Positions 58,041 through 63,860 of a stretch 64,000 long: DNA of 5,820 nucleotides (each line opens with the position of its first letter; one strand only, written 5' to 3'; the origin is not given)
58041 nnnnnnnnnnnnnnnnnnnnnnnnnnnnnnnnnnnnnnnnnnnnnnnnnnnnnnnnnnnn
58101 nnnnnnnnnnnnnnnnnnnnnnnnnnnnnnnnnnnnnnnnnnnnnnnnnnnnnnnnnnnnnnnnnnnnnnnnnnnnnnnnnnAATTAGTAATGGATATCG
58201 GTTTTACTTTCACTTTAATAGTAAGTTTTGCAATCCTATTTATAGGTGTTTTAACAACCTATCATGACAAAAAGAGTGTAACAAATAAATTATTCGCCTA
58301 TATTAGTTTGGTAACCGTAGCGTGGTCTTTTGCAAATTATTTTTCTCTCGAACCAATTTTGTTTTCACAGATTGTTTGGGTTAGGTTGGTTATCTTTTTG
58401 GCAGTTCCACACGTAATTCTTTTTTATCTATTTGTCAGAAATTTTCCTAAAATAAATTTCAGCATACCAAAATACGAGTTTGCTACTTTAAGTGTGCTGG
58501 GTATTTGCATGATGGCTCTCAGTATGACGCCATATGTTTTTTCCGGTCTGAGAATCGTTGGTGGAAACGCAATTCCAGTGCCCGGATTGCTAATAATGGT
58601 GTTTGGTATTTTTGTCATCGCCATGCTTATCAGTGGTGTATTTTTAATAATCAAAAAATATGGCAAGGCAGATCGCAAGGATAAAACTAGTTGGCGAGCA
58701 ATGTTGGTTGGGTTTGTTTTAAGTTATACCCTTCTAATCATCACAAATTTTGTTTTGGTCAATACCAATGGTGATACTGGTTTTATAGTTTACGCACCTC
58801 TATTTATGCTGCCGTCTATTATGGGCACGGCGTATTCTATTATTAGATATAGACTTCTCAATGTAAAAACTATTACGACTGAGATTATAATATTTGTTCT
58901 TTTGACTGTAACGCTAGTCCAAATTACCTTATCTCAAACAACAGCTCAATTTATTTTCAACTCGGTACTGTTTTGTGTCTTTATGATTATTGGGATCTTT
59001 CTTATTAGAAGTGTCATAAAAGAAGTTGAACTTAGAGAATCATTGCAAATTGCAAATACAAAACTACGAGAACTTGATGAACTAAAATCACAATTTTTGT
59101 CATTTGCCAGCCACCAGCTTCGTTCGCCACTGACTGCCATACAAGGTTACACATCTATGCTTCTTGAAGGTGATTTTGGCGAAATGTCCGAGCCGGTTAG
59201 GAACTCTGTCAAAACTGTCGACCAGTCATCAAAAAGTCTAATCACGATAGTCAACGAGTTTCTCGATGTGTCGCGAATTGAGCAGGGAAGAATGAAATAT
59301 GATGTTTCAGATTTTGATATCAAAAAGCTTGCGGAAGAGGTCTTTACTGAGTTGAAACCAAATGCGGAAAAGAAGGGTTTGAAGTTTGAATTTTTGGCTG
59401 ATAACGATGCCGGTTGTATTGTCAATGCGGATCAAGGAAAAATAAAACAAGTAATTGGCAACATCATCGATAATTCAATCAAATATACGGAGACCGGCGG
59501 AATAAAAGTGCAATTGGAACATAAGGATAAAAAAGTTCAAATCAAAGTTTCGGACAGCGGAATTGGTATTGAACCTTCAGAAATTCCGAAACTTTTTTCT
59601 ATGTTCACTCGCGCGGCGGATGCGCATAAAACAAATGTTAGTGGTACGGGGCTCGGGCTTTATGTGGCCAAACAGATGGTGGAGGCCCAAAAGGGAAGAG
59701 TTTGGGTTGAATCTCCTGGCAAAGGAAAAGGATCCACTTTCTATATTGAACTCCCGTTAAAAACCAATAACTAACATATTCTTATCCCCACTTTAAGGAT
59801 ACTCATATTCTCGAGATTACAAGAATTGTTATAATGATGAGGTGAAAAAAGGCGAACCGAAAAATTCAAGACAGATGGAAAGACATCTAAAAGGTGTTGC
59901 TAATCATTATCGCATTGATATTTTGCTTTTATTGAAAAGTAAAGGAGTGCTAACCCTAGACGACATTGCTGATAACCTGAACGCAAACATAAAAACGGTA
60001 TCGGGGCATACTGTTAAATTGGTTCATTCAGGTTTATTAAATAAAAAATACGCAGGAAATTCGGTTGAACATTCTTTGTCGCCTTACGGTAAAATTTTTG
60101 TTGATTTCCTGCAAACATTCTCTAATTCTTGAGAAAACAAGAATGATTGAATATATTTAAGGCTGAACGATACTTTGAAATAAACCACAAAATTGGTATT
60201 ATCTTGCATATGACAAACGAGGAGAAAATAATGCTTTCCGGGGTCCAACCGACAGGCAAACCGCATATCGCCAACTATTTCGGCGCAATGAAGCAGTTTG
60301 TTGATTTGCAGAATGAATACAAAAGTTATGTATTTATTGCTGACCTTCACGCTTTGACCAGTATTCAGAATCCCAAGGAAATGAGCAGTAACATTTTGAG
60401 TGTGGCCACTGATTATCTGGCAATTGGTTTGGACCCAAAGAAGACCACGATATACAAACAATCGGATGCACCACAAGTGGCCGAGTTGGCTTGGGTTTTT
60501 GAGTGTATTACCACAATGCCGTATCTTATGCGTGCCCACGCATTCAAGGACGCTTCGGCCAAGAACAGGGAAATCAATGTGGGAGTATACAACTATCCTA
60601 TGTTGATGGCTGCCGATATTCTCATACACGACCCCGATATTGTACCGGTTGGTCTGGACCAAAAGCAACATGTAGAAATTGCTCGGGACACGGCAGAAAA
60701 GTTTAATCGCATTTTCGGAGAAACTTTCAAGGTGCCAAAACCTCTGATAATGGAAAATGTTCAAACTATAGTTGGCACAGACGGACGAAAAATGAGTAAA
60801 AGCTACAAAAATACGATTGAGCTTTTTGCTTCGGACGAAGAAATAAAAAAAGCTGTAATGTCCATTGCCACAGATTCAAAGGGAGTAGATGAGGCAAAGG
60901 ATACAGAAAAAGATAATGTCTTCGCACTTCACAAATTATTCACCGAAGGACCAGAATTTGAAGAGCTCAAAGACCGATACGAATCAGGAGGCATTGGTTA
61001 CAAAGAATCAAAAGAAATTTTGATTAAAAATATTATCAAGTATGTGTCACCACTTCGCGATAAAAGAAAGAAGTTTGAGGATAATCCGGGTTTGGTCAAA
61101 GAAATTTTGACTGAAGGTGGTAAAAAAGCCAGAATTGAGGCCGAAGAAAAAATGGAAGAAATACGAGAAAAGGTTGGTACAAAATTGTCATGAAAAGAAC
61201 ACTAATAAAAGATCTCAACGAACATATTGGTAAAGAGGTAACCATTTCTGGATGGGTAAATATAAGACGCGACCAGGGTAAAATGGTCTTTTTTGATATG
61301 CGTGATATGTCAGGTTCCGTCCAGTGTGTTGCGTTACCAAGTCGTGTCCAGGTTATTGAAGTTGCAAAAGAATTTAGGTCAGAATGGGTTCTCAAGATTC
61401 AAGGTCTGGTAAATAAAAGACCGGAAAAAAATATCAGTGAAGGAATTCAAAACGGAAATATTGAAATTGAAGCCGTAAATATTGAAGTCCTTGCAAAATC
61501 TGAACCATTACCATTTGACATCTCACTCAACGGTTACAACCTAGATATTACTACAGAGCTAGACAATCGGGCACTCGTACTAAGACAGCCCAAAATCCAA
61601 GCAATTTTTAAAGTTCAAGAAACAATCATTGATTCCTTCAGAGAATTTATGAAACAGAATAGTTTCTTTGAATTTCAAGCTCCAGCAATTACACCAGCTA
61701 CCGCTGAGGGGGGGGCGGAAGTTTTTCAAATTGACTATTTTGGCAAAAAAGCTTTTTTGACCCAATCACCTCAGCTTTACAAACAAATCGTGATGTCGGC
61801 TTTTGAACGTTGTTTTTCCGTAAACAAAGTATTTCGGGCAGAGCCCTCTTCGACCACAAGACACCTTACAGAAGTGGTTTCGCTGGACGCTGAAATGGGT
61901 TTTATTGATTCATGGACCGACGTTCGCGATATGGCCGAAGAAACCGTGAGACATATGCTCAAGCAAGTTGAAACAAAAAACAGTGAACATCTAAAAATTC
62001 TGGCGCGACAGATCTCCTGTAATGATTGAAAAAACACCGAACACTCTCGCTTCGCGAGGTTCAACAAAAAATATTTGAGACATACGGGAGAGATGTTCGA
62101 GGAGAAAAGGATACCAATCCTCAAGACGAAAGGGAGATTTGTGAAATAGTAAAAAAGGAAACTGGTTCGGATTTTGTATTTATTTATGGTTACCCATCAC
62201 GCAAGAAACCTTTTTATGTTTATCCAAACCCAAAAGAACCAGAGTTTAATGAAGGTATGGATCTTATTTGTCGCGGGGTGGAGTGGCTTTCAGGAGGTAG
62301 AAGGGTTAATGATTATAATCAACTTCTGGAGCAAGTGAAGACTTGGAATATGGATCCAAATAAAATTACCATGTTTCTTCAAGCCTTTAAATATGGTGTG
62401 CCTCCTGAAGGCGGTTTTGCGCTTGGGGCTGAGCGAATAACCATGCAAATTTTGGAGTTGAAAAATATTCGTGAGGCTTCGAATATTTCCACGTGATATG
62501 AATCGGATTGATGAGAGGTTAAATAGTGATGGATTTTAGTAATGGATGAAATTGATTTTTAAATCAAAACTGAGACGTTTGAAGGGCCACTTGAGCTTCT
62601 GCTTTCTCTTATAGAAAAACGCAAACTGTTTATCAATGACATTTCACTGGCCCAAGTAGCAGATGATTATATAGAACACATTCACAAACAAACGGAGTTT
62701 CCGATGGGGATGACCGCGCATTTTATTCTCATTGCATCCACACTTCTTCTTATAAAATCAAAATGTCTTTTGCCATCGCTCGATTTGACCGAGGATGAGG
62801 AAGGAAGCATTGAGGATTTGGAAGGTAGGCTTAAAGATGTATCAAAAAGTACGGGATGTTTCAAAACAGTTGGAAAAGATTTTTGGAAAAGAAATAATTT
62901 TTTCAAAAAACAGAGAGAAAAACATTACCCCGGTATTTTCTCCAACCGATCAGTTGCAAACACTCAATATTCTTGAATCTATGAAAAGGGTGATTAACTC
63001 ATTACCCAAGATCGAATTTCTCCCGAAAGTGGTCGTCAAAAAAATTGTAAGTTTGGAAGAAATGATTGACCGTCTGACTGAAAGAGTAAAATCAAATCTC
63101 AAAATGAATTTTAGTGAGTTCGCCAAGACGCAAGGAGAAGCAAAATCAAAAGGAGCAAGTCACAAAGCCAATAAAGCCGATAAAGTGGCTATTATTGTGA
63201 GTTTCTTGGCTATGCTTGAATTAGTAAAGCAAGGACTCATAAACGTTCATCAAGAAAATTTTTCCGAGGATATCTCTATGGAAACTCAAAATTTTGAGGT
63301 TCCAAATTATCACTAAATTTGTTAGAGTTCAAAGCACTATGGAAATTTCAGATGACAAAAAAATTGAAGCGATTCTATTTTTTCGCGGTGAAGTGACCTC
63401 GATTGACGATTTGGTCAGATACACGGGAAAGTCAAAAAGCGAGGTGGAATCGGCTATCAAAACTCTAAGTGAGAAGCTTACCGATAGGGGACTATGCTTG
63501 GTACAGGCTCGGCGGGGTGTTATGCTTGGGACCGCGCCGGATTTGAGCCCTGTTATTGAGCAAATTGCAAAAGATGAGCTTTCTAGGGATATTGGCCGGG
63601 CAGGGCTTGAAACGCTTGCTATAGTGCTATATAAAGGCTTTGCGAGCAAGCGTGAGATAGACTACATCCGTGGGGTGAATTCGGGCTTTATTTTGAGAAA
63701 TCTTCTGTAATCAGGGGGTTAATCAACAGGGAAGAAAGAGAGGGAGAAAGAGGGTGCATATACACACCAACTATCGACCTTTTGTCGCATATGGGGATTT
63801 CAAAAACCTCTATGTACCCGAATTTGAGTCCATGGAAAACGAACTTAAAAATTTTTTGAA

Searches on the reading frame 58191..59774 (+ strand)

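Call 61: search_protein_families(library=pfam, proteins=[window:58191-59774:+], max_evalue=0.001)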
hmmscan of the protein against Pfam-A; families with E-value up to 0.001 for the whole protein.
window:58191-59774:+ (527 aa): 5 families
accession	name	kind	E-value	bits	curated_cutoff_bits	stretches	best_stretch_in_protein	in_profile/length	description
PF02518.31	HATPase_c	-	2.2e-28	99.4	26.4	1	414-524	2-110/111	Histidine kinase-, DNA gyrase B-, and HSP90-like ATPase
PF00512.31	HisKA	-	4.4e-17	62.3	26.9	1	299-366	2-66/66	His Kinase A (phospho-acceptor) domain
PF16927.11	HisKA_7TM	-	2.3e-08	34.6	28.6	1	9-225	2-222/224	N-terminal 7TM region of histidine kinase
PF13589.12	HATPase_c_3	-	2.8e-06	27.8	25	1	419-498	4-85/137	Histidine kinase-, DNA gyrase B-, and HSP90-like ATPase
PF13581.12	HATPase_c_2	-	0.00011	22.6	27.4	0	424-498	38-110/127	Histidine kinase-like ATPase domain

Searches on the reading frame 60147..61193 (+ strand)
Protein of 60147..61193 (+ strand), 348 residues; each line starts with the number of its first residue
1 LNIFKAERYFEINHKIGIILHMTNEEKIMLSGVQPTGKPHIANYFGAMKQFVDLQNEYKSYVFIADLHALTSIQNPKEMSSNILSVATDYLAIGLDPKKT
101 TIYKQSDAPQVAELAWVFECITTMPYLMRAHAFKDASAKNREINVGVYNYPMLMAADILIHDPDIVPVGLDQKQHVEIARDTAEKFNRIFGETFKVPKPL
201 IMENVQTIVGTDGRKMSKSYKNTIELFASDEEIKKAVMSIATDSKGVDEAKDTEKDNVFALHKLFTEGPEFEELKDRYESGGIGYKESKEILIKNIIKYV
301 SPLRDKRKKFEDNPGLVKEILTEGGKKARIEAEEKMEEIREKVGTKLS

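Call 61: search_protein_families(library=pfam, proteins=[window:60147-61193:+], max_evalue=0.001)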
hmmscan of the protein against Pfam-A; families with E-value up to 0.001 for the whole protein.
window:60147-61193:+ (348 aa): 1 family
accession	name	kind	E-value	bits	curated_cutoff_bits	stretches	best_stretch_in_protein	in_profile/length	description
PF00579.31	tRNA-synt_1b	-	1e-62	212.5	21.1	1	24-298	3-289/292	tRNA synthetases class I (W and Y)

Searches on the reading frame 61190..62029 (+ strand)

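Call 61: search_protein_families(library=pfam, proteins=[window:61190-62029:+], max_evalue=0.001)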
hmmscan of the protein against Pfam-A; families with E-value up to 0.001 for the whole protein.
window:61190-62029:+ (279 aa): 2 families
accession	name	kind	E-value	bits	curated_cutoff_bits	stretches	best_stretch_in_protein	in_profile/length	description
PF00152.25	tRNA-synt_2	-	2.1e-39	135.8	25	1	121-266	3-150/308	tRNA synthetases class II (D, K and N)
PF01336.31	tRNA_anti-codon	-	6.9e-15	55.2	27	1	17-101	1-75/75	OB-fold nucleic acid binding domain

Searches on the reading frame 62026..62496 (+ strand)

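Call 62: search_protein_families(library=pfam, proteins=[window:62026-62496:+], max_evalue=0.001)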
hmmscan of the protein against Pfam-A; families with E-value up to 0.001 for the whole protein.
window:62026-62496:+ (156 aa): 1 family
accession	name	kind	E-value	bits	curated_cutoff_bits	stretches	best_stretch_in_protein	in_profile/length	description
PF00152.25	tRNA-synt_2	-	1.3e-30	106.9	25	1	16-151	169-301/308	tRNA synthetases class II (D, K and N)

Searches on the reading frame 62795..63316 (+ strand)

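Call 62: search_protein_families(library=pfam, proteins=[window:62795-63316:+], max_evalue=0.001)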
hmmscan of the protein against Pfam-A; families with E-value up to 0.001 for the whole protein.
window:62795-63316:+ (173 aa): 1 family
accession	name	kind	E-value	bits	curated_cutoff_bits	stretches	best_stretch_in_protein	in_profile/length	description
PF02616.19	SMC_ScpA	-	1.7e-05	25.3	24.6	1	82-161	156-228/232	Segregation and condensation protein ScpA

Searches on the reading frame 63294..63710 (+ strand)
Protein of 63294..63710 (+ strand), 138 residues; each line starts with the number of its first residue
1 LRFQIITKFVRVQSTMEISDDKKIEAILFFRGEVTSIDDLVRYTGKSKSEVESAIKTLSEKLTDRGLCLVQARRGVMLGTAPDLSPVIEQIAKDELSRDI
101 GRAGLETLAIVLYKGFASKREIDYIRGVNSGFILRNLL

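Call 62: search_protein_families(library=pfam, proteins=[window:63294-63710:+], max_evalue=0.001)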
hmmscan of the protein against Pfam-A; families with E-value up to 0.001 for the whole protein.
window:63294-63710:+ (138 aa): 1 family
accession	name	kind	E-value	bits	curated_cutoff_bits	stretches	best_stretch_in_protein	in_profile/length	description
PF04079.22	SMC_ScpB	-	1.3e-23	83.8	27.4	1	23-138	2-119/160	Segregation and condensation complex subunit ScpB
